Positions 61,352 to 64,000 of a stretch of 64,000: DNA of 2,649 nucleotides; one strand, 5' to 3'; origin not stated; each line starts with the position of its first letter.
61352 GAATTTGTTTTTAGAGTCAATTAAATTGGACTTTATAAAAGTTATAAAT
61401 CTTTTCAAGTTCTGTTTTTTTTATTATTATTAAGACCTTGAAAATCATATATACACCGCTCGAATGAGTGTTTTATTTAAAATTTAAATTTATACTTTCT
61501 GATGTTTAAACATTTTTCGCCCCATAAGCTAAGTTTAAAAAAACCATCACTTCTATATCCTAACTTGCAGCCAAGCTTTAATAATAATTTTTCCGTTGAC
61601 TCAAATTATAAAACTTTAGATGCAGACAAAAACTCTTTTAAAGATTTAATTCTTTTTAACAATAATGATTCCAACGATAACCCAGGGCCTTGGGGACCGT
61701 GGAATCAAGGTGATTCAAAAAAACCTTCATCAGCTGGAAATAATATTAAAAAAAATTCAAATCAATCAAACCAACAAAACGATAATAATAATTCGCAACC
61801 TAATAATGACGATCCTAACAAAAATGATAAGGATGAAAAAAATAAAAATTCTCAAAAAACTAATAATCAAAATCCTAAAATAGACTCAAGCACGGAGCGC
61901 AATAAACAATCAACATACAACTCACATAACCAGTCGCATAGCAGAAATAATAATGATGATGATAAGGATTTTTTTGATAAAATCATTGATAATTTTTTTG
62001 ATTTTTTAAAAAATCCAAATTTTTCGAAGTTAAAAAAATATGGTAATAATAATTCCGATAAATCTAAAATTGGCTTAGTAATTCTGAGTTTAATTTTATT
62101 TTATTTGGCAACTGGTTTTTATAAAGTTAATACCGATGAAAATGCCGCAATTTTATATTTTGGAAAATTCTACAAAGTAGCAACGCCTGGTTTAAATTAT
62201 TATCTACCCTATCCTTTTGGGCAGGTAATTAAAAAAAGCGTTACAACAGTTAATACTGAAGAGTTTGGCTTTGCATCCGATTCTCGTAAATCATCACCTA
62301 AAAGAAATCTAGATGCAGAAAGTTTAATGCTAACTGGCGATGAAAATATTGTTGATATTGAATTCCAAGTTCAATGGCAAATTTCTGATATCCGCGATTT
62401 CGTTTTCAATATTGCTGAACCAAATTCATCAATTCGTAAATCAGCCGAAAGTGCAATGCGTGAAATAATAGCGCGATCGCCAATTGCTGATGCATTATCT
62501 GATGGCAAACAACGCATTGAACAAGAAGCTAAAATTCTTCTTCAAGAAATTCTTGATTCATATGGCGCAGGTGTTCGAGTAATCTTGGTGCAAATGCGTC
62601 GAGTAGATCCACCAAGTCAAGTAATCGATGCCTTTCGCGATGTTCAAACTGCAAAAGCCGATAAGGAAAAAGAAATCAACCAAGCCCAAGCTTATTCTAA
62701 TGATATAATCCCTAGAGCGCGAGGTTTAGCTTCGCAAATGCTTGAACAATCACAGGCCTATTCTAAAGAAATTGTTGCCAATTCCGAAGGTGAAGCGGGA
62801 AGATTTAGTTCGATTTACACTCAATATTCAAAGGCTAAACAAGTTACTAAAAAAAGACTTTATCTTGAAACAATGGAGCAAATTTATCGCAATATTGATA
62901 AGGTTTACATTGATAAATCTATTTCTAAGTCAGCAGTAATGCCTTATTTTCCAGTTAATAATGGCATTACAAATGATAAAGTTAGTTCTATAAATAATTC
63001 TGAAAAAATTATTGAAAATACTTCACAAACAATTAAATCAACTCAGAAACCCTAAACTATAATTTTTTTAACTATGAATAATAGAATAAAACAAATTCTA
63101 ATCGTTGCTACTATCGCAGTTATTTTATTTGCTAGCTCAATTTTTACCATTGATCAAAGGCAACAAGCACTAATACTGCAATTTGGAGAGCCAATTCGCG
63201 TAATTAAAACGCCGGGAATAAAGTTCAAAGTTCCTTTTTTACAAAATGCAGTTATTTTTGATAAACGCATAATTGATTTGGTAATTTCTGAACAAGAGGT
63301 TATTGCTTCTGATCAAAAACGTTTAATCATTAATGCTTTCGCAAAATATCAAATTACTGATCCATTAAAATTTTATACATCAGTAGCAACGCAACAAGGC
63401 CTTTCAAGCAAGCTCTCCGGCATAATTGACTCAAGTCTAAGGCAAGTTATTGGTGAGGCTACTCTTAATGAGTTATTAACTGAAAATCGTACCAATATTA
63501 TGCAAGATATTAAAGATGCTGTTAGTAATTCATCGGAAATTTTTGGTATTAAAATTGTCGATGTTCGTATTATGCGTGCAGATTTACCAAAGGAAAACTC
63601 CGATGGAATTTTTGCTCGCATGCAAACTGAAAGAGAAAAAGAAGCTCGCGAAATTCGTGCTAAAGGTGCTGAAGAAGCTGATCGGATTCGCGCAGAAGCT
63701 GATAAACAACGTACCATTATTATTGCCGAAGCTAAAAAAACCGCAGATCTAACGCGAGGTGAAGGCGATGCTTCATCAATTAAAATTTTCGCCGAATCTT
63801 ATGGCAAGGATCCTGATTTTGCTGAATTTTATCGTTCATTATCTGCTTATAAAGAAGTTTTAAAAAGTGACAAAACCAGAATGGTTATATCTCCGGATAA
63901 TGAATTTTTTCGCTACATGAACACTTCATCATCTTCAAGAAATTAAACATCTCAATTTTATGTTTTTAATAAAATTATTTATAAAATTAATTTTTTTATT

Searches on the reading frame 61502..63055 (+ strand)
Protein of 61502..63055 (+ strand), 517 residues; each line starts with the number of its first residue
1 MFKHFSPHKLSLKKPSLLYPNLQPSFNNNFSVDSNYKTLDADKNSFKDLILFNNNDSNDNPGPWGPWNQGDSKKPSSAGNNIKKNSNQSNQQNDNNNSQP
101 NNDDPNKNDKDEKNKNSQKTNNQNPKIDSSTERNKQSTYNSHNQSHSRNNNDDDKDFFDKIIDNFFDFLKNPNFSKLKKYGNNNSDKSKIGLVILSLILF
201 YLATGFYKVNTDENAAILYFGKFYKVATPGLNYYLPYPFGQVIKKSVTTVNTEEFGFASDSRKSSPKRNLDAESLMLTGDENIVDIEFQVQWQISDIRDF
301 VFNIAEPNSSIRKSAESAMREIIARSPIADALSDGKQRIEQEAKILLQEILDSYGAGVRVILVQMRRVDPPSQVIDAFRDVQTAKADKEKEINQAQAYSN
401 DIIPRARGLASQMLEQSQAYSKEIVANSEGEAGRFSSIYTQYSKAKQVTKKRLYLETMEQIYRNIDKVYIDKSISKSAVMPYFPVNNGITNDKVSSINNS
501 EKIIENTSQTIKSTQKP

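Call 55: search_protein_families(library=ncbifam, proteins=[window:61502-63055:+], max_evalue=0.00001)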
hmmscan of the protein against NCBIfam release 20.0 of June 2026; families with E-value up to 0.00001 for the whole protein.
window:61502-63055:+ (517 aa): 2 families
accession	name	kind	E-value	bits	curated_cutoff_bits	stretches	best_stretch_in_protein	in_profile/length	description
TIGR01933.1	hflK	equivalog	1.3e-76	257.5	159.4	1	206-475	1-252/261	FtsH protease activity modulator HflK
NF008181.0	PRK10930.1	equivalog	6.1e-54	183.4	660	1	129-505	17-378/419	FtsH protease activity modulator HflK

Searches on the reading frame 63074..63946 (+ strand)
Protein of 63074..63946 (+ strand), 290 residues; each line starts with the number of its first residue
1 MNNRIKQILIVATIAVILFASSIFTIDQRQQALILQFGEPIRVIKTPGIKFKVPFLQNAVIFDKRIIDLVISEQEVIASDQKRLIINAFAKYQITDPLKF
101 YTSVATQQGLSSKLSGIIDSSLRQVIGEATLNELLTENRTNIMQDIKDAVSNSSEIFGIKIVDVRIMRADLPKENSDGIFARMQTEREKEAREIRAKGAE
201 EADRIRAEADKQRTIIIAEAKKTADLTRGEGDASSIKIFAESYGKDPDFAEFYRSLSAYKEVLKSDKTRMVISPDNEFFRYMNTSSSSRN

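Call 57: find_encoding_contigs(protein=window:63074-63946:+, flank=10000, max_places=2)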
Protein window:63074-63946:+ (290 aa): 23 contigs read that carry it; 2 places shown.
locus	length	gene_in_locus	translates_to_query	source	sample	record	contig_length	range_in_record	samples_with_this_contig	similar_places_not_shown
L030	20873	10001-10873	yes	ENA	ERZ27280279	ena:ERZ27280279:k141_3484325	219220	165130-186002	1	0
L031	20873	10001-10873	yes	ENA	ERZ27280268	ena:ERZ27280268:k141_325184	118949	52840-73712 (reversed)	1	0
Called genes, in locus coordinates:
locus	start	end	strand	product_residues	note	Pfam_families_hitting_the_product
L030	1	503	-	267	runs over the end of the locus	-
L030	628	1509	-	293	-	PF00763:THF_DHG_CYH, PF02882:THF_DHG_CYH_C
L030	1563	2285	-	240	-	PF00005:ABC_tran, PF13304:AAA_21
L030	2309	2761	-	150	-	PF01220:DHquinase_II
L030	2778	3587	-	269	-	PF01066:CDP-OH_P_transf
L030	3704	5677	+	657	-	PF00456:Transketolase_N, PF13292:DXP_synthase_N, PF00676:E1_dh (weak), PF02775:TPP_enzyme_C (weak), PF02779:Transket_pyr, PF02780:Transketolase_C, PF22613:Transketolase_C_1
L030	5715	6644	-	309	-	PF01297:ZnuA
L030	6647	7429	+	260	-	PF00005:ABC_tran, PF13304:AAA_21 (faint)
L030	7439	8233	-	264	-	PF01656:CbiA, PF02374:ArsA_ATPase (faint), PF09140:MipZ (weak), PF10609:ParA, PF13614:AAA_31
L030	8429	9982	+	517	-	PF01145:Band_7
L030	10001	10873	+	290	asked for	PF01145:Band_7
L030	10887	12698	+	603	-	PF00089:Trypsin, PF13365:Trypsin_2, PF00595:PDZ (weak), PF13180:PDZ_2, PF17820:PDZ_6 (weak), PF00595:PDZ (weak), PF13180:PDZ_2 (weak), PF17820:PDZ_6 (weak)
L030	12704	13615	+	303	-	PF00288:GHMP_kinases_N, PF08544:GHMP_kinases_C (weak)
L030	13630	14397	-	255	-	-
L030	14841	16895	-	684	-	-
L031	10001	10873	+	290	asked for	PF01145:Band_7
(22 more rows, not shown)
